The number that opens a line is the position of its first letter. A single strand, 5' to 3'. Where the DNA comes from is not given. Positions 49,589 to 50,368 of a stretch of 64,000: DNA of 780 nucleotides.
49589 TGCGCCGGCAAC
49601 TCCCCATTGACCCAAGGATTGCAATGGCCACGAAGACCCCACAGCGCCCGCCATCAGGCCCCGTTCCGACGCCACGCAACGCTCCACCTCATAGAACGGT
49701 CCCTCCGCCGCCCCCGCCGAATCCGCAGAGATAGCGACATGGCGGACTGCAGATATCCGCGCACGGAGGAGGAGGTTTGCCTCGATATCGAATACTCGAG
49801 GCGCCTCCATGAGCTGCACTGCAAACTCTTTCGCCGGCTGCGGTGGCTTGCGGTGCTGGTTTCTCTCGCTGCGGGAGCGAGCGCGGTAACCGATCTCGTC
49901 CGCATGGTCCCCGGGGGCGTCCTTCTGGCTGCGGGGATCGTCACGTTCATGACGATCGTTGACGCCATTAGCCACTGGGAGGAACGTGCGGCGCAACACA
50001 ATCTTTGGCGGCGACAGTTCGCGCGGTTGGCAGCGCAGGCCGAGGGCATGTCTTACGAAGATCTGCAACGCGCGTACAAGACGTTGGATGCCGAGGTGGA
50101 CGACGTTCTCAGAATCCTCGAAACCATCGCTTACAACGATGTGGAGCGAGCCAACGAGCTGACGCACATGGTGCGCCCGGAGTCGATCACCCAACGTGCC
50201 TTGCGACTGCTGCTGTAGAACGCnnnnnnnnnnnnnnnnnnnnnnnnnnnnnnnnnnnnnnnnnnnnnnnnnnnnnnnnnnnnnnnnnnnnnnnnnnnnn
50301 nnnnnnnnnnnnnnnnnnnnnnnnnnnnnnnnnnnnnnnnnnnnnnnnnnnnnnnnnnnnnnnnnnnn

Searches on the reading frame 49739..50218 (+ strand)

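Call 82: search_protein_families(library=pfam, proteins=[window:49739-50218:+], max_evalue=1)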
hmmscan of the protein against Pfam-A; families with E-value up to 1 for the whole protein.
window:49739-50218:+ (159 aa): 1 family
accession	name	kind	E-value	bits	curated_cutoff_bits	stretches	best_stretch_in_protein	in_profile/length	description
PF01814.28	Hemerythrin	-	0.05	14.5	25.3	1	85-147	8-73/127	Hemerythrin HHE cation binding domain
